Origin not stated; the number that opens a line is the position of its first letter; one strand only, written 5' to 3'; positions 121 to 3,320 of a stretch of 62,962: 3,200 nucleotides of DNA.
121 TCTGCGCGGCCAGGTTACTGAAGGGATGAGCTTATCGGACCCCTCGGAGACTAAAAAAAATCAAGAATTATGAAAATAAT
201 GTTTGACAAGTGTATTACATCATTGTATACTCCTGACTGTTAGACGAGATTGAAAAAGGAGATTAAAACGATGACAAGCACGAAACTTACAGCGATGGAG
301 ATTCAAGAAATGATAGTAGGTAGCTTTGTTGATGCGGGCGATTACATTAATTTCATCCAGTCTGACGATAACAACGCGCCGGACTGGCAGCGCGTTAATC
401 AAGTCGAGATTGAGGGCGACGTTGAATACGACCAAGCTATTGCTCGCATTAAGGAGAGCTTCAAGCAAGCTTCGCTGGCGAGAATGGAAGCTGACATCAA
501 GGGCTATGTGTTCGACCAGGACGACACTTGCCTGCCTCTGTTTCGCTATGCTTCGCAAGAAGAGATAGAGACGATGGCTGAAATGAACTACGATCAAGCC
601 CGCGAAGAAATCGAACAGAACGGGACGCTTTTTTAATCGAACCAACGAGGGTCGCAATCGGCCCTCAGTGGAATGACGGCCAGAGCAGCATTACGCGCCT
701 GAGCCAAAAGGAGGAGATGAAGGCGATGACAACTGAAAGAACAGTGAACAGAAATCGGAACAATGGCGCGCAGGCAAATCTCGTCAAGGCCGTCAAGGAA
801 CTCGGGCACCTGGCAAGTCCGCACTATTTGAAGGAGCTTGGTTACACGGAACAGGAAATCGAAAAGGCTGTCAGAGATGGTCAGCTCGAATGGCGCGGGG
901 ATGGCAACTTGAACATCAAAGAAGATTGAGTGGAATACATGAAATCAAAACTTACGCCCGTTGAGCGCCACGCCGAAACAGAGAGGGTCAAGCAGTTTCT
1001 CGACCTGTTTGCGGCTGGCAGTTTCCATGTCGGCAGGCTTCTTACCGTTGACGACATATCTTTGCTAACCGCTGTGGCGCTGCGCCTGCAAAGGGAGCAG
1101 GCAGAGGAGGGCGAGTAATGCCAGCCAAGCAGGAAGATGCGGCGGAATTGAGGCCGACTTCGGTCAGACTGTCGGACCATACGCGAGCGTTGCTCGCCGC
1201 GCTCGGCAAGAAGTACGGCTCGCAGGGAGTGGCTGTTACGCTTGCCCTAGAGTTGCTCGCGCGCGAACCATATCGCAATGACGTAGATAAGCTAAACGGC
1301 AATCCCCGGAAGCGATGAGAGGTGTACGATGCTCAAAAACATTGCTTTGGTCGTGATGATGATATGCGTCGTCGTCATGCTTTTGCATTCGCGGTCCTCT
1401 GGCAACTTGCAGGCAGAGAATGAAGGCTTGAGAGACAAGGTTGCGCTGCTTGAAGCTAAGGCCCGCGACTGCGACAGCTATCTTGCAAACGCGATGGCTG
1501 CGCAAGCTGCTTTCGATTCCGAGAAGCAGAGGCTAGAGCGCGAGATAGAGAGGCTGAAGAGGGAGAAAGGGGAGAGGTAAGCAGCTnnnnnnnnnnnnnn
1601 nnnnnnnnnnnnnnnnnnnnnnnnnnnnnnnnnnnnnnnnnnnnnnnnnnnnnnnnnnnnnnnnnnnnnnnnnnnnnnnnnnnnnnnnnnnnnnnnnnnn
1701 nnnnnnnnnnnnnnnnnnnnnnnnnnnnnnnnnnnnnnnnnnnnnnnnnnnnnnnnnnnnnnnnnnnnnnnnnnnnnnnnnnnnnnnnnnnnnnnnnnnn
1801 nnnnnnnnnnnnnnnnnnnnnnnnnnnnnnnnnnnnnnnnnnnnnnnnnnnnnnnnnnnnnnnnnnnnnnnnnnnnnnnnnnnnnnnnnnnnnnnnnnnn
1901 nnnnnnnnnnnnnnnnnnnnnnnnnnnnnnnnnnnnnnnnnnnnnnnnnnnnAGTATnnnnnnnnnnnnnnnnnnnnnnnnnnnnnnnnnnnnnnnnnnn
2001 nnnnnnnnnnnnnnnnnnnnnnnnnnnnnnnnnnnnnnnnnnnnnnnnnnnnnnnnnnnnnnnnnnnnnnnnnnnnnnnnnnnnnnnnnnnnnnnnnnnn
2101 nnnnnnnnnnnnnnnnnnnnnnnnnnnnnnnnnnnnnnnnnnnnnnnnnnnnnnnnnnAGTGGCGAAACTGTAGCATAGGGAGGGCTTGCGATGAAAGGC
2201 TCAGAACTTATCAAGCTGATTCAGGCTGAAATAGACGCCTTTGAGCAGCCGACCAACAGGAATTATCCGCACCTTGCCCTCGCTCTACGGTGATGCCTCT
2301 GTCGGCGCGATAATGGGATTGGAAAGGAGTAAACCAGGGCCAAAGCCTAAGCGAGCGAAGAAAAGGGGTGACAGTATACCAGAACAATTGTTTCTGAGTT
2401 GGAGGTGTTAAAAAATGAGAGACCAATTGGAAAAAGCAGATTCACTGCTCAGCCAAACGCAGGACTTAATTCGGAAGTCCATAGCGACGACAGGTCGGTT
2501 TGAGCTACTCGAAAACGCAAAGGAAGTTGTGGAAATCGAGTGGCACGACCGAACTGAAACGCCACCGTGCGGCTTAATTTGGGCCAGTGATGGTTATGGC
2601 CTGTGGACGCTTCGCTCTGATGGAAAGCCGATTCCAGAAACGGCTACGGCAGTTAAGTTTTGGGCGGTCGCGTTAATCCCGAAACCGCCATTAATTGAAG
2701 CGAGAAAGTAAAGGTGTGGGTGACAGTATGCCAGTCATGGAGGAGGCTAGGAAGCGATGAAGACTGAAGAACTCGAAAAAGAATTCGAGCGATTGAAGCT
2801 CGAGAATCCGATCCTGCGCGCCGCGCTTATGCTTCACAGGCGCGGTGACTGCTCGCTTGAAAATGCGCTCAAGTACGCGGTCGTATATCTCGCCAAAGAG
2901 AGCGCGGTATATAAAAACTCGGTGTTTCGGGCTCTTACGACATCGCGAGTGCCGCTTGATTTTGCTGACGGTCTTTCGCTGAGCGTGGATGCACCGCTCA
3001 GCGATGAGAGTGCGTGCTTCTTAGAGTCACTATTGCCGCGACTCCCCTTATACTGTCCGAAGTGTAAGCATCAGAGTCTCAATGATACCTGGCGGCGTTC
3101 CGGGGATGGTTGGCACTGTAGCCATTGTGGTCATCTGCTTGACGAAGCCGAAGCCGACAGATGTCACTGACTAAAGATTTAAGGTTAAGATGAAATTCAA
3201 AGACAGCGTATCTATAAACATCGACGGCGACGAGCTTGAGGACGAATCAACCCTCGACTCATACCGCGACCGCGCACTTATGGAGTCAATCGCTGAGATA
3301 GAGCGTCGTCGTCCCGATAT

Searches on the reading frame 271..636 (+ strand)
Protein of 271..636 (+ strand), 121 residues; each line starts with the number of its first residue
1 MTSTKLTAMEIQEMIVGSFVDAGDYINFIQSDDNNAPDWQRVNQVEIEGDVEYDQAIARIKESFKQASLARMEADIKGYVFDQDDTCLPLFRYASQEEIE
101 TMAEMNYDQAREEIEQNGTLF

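Call 14: search_protein_families(library=pfam, proteins=[window:271-636:+], max_evalue=0.01)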
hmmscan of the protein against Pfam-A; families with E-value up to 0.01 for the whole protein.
window:271-636:+ (121 aa): 0 families

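Call 15: search_protein_families(library=phrogs, proteins=[window:271-636:+], max_evalue=0.001)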
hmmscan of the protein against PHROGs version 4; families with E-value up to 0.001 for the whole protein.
window:271-636:+ (121 aa): 0 families

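Call 21: find_encoding_contigs(protein=window:271-636:+, flank=3000, max_places=10)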
Protein window:271-636:+ (121 aa): 5 contigs read that carry it; 2 places shown.
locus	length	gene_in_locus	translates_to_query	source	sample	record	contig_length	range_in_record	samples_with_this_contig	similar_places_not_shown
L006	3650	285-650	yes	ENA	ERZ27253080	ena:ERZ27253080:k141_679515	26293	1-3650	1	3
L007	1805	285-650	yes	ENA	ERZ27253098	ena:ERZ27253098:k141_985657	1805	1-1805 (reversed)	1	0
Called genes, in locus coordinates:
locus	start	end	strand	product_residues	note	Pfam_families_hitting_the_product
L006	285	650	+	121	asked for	-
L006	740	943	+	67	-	-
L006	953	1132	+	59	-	-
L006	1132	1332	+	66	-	-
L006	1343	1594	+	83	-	-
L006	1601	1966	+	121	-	-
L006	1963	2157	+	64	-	-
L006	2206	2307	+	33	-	-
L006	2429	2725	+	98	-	-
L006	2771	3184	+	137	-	-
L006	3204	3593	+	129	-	-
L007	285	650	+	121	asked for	-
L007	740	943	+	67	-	-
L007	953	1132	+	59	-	-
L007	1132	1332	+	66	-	-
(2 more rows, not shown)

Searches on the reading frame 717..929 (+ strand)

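Call 55: search_protein_families(library=pfam, proteins=[window:717-929:+], max_evalue=0.1)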
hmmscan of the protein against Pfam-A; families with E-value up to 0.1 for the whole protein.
window:717-929:+ (70 aa): 4 families
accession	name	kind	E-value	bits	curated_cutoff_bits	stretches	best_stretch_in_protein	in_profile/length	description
PF07499.19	RuvA_C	-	0.0025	18.7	24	1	38-53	10-25/47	RuvA, C-terminal domain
PF17267.7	DUF5333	-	0.016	15.8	27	1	18-55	29-64/110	Family of unknown function (DUF5333)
PF12244.13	DUF3606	-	0.039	14.2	24.3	0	39-53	26-40/54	Protein of unknown function (DUF3606)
PF20104.4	DUF6494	-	0.044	14.6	24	1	37-67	13-46/68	Family of unknown function (DUF6494)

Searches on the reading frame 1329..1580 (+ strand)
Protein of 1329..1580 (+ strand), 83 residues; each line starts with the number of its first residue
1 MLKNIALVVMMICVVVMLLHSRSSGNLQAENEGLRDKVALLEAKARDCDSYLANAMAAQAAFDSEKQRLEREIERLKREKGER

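Call 55: search_protein_families(library=pfam, proteins=[window:1329-1580:+], max_evalue=0.1)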
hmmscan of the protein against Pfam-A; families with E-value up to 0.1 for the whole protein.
window:1329-1580:+ (83 aa): 7 families
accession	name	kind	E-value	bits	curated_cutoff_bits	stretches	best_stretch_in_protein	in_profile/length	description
PF02183.23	HALZ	-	0.00033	21.2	28.1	0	26-45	23-42/43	Homeobox associated leucine zipper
PF07716.20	bZIP_2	-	0.018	15.5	22.3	0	26-43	36-53/54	Basic region leucine zipper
PF07989.16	Cnn_1N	-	0.024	15.2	28.5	1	26-78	11-64/74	Centrosomin N-terminal motif 1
PF24319.2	DUF7491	-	0.03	15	30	1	26-80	4-58/90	Coiled-coil region of unknown function (DUF7491)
PF23923.1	DUF7262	-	0.044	14.7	27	1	34-76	44-88/132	Family of unknown function (DUF7262)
PF08496.15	Peptidase_S49_N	-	0.081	13.4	27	1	2-75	11-80/147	Peptidase family S49 N-terminal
PF08317.16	Spc7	-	0.087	12.6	34.5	1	31-80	142-191/196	Spc7 kinetochore protein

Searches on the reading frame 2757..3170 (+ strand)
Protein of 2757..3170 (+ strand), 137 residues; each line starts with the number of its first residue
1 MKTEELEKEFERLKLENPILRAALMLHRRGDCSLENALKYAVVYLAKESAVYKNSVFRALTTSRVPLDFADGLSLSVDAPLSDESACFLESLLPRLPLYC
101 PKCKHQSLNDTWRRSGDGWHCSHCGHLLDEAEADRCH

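Call 55: search_protein_families(library=pfam, proteins=[window:2757-3170:+], max_evalue=0.1)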
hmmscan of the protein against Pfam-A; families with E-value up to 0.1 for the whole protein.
window:2757-3170:+ (137 aa): 8 families
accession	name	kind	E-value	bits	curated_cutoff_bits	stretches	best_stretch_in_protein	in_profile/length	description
PF14205.11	Cys_rich_KTR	-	0.00025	21.2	25.5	1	92-108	22-38/54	Cysteine-rich KTR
PF13248.11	Zn_ribbon_3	-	0.0018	18.1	27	0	121-129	5-13/26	zinc-ribbon domain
PF13453.11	Zn_ribbon_TFIIB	-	0.0028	17.4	22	1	100-135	2-37/41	Transcription factor zinc-finger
PF21349.2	RUBY_RBDX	-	0.029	14.3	26.5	0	119-133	1-15/30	Rubrerythrin, rubredoxin-like domain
PF12760.12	Zn_ribbon_IS1595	-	0.031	14.7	25.4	1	100-126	21-45/46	Transposase zinc-ribbon domain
PF07282.18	Cas12f1-like_TNB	-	0.038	14.6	26.3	1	100-129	31-51/60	Cas12f1-like, TNB domain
PF08271.17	Zn_Ribbon_TF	-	0.044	13.8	29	1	99-134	2-35/43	TFIIB zinc-binding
PF24455.1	DUF7571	-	0.084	13.6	27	0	70-123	35-86/89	Family of unknown function (DUF7571)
